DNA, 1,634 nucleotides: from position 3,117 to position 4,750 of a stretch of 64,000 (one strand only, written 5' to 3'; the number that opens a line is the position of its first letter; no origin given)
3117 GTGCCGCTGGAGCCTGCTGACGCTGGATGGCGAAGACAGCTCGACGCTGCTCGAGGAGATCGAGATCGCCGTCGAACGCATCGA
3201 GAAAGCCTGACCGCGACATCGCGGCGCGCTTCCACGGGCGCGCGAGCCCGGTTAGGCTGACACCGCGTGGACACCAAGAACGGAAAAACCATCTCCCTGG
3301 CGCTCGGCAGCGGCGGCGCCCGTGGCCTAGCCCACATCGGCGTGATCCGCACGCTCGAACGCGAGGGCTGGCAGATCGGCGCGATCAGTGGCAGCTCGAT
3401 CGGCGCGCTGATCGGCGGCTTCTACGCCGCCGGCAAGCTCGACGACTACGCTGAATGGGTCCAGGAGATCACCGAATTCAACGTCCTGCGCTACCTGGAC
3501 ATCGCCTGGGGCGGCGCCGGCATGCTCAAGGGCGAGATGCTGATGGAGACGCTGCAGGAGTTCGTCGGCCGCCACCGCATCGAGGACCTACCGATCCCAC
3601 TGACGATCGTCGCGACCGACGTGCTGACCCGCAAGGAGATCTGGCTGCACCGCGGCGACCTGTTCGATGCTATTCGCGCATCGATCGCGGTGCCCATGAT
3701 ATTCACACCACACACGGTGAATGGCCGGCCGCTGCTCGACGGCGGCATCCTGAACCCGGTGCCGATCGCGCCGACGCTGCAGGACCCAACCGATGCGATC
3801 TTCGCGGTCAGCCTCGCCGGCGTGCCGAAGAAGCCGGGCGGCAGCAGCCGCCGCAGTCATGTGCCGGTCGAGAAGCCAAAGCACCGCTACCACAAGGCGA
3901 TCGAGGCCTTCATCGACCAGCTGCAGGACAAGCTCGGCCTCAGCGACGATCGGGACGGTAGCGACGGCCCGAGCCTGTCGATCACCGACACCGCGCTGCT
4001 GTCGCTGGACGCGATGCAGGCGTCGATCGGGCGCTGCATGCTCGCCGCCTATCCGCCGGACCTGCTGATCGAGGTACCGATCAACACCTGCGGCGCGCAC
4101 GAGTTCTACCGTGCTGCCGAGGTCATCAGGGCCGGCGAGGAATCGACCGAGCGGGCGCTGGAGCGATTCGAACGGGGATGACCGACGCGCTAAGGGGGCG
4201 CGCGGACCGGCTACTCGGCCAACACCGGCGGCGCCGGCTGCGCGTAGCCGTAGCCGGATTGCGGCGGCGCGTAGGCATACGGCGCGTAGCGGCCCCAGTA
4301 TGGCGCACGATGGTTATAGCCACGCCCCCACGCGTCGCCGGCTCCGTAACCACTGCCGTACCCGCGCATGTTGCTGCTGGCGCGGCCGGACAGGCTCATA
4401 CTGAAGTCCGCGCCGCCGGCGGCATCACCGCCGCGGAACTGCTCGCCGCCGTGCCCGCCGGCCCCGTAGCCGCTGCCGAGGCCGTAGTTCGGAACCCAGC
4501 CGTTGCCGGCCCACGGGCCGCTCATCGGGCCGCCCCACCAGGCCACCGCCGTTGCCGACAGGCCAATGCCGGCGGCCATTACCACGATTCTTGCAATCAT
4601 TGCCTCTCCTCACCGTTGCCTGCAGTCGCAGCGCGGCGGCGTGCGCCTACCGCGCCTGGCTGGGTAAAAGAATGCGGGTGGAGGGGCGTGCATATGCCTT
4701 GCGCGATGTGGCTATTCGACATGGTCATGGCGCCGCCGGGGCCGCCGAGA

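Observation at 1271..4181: Orphan tail-tube trio plus patatin lipase, with no sheath, baseplate or capsid: a candidate undescribed module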

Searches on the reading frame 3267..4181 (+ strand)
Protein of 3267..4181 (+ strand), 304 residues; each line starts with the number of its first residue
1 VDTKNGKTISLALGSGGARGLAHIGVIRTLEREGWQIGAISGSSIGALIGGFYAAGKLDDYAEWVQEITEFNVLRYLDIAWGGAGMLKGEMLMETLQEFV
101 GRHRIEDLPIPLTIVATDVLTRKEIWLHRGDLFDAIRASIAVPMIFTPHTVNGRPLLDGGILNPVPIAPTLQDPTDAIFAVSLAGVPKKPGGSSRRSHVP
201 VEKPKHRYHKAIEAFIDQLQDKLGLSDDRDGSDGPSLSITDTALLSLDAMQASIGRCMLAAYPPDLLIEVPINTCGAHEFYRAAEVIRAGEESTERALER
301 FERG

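Call 3: search_protein_families(library=pfam, proteins=[window:3267-4181:+], max_evalue=0.1)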
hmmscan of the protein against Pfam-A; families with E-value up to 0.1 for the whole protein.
window:3267-4181:+ (304 aa): 1 family
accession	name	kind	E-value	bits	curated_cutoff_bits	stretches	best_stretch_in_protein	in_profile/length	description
PF01734.28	Patatin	-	2.3e-30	106.7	27.7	1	11-169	1-189/191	Patatin-like phospholipase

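Call 4: search_protein_families(library=ncbifam, proteins=[window:3267-4181:+], max_evalue=0.1)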
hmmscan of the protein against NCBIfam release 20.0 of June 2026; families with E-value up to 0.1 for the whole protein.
window:3267-4181:+ (304 aa): 4 families
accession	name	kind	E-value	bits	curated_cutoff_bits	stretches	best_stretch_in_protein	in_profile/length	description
NF007623.0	PRK10279.1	equivalog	3e-52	177.7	272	1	8-300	5-292/301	patatin-like phospholipase RssA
NF043045.1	T4SS_VpdC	equivalog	9e-08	30.6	1000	2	112-168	443-504/880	Dot/Icm T4SS effector VpdC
NF041079.1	CBASS_lipase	equivalog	0.00025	20.4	200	1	11-166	4-180/317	CBASS cGAMP-activated phospholipase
NF053870.1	DS2_1_antiphage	equivalog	0.011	15.1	400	1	11-121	3-112/299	anti-phage phospholipase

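Call 10: search_protein_families(library=padloc, proteins=[window:3267-4181:+], max_evalue=0.1)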
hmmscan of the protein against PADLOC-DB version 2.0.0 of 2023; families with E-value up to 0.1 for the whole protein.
window:3267-4181:+ (304 aa): 3 families
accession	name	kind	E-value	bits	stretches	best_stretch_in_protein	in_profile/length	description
PDLC00758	Effector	-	1.1e-06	26.2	1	11-167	9-189/331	Phospholipase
PDLC00757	Effector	-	5.1e-05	20.8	1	11-171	13-198/331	Phospholipase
PDLC00755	Effector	-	0.0016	15.6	1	10-124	13-126/311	Phospholipase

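Call 50: find_related_loci(query=window:3267-4181:+, collection=metagenome_contigs, flank=6000)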
Query window:3267-4181:+ (304 aa) in metagenome_contigs; peptide patterns used: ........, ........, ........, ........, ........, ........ (x = any residue, [..] = any of these).
87 stretches matched a pattern; 31 encode a relative of the query (tblastn E <= 1e-3); 31 distinct loci.
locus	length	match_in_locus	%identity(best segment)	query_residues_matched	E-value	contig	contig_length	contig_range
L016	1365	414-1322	84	1-301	0e+0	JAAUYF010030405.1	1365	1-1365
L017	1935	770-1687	82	1-304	0e+0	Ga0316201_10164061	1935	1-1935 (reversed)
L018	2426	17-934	82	1-304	1e-179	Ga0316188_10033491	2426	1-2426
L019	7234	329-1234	79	1-301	3e-161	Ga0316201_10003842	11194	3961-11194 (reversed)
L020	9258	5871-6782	78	1-303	2e-160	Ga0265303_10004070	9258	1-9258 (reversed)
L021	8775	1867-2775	78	1-302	2e-160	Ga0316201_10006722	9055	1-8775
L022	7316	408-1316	78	1-302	2e-160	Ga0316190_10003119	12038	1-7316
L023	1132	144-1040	79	7-304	6e-176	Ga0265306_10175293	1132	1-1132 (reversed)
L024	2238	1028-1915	79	7-301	8e-170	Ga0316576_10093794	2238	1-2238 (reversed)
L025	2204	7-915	79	4-301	1e-169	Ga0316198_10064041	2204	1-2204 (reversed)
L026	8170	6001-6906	77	5-304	2e-154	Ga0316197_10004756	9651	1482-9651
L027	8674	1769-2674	77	5-304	2e-154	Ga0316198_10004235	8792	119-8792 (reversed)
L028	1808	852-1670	85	2-274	8e-166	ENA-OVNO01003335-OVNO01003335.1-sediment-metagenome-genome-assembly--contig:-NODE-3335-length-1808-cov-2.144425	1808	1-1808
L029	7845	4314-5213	74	3-301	2e-149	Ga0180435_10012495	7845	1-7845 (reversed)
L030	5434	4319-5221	75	2-301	1e-150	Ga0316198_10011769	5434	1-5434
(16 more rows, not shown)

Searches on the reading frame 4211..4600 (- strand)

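Call 3: search_protein_families(library=pfam, proteins=[window:4211-4600:-], max_evalue=0.1)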
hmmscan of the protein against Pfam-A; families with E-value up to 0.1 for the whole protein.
window:4211-4600:- (129 aa): 1 family
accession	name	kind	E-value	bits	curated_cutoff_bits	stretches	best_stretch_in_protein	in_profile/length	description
PF17228.7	SGP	-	0.0039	18.5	26.7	1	21-123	1-87/93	Sulphur globule protein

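Call 4: search_protein_families(library=ncbifam, proteins=[window:4211-4600:-], max_evalue=0.1)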
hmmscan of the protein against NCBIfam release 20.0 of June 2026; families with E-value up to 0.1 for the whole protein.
window:4211-4600:- (129 aa): 0 families

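Call 10: search_protein_families(library=padloc, proteins=[window:4211-4600:-], max_evalue=0.1)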
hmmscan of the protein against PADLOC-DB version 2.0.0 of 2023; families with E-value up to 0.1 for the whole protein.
window:4211-4600:- (129 aa): 0 families
